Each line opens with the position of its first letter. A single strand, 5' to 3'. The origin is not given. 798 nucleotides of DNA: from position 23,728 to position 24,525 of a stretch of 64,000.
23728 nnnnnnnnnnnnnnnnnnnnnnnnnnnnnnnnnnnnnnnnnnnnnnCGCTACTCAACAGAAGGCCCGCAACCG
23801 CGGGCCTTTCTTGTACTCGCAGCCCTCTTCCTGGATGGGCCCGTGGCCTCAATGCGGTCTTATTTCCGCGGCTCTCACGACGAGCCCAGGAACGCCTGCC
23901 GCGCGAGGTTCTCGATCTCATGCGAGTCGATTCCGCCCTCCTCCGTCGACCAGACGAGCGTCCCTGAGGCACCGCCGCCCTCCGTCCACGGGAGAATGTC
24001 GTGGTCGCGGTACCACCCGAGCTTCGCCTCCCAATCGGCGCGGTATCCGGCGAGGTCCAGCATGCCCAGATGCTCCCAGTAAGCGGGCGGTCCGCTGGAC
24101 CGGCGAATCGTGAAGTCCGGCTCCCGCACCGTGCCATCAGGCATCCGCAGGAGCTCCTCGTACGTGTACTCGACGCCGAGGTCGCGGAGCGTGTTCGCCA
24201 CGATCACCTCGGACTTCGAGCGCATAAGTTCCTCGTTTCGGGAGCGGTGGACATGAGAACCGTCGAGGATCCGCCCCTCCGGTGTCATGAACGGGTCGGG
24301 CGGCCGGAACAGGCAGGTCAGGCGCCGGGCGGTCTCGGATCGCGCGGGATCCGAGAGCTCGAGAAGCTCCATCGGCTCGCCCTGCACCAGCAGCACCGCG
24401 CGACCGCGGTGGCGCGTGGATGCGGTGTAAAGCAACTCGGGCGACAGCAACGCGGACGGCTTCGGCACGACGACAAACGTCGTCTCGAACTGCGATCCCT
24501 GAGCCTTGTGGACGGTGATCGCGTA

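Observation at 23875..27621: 1248-aa protein with an unknown N-terminal domain, a RecD-like helicase and a PD-(D/E)xK-like C-terminus: candidate single-polypeptide defence gene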

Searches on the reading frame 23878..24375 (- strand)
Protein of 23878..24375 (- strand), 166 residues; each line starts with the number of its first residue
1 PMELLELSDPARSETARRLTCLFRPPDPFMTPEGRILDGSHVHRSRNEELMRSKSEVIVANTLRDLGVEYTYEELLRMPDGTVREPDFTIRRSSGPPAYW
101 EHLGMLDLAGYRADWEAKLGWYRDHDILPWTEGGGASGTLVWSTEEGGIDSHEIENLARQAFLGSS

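Call 30: predict_structure(alignment_id=A3)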
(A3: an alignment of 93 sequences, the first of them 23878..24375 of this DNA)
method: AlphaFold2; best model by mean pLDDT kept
length: 166 residues; sequences in the alignment: 93
mean_pLDDT: 85.4   pTM: 0.75
mean pLDDT of the five models: 85.4, 85.4, 84.5, 84.0, 81.5
residues with pLDDT >= 90: 110; 70-90: 23; 50-70: 17; < 50: 16
segments of 3 or more residues with pLDDT < 50: 6-8, 15-19, 21-23
pLDDT, mean of each block of 10 residues (from residue 1): 47 49 59 71 88 93 97 97 98 95 93 97 98 98 92 96 81
secondary structure, 60 per line:
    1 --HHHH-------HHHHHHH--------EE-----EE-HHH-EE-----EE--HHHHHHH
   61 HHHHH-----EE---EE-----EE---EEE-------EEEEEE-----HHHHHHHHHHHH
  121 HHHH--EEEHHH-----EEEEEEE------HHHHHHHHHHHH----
elements in order: H3-6 H14-20 H54-65 E88-90 E98-103 H109-124 E127-129 E138-144 H151-162

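Call 33: fold_search(model_id=the predicted structure, library=pdb)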
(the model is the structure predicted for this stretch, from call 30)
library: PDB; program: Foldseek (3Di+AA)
matches with E <= 10: 606; with E <= 0.001: 0
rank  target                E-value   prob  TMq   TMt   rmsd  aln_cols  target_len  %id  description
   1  9dou_A                1.8e-03  1.00  0.38  0.09   9.8       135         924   10  Taeniopygia guttata R2 retrotransposon (R2Tg) initiating target-primed reverse transcription (released 2025-05-21)
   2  9nl2_A                2.4e-03  0.99  0.37  0.07   9.6       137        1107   12  Structure of R2 retrotransposon protein from Platysternon megacephalum initiating target-primed reverse transcription (released 2025-06-18)
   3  8ibz_C                3.3e-03  0.99  0.37  0.10   9.2       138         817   17  Structure of R2 with 5'ORF and 3'UTR (released 2023-09-20)
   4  8iby_C                4.0e-03  0.99  0.40  0.10   9.1       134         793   16  Structure of R2 with 5'ORF (released 2023-09-20)
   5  6p4w_B                4.5e-03  0.95  0.38  0.19  12.6       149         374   17  XPB helicase in a complex with truncated Bax1 from Sulfurisphaera tokodaii at 2.96 Angstrom resolution (released 2020-06-03)
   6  7lo5_C                6.6e-03  0.98  0.37  0.08   6.2       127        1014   14  cryoEM structure DrdV-DNA complex (released 2021-03-17)
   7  8gy8_A                7.1e-03  0.97  0.39  0.19   8.4       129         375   19  The structure of Bax1 from Pyrococcus furiosus (released 2023-09-27)
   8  4ic1_D                7.6e-03  0.77  0.28  0.23  15.3       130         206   18  Crystal structure of SSO0001 (released 2013-01-16)
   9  6p4o_F                8.6e-03  0.97  0.39  0.16   7.8       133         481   17  Complex of XPB helicase with Bax1 endonuclease from Sulfurisphaera tokodaii at 3.15 Angstroms resolution (released 2020-06-03)
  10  7lvv_B                9.2e-03  0.98  0.38  0.08   6.7       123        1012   15  cryoEM structure DrdV-DNA complex (released 2021-03-17)
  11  9nl3_A                9.8e-03  0.99  0.42  0.08   6.1       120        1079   12  Structure of R2 retrotransposon protein from Taeniopygia guttata initiating target-primed reverse transcription (released 2025-06-18)
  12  6p4f_B                1.3e-02  0.85  0.32  0.17   6.6       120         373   15  Crystal structure of the XPB-Bax1-forked DNA ternary complex (released 2020-06-17)
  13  6y6k                  1.3e-02  0.72  0.32  0.07  10.5       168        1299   18  Cryo-EM structure of a Phenuiviridae L protein (released 2020-04-08)
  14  7lo5_B                1.6e-02  0.97  0.38  0.08   6.3       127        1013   14  cryoEM structure DrdV-DNA complex (released 2021-03-17)
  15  6p4o_D                1.7e-02  0.92  0.37  0.15   6.4       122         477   18  Complex of XPB helicase with Bax1 endonuclease from Sulfurisphaera tokodaii at 3.15 Angstroms resolution (released 2020-06-03)
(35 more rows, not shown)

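Call 63: search_protein_families(library=pfam, proteins=[window:23878-24375:-], max_evalue=1)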
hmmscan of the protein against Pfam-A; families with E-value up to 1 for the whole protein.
window:23878-24375:- (166 aa): 2 families
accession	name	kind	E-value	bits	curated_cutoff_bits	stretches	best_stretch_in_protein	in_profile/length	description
PF08894.16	DUF1838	-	0.085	13.1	25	1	117-150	156-189/232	Protein of unknown function (DUF1838)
PF14811.11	TPD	-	0.17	12.1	27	1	50-91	29-69/138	Protein of unknown function TPD sequence-motif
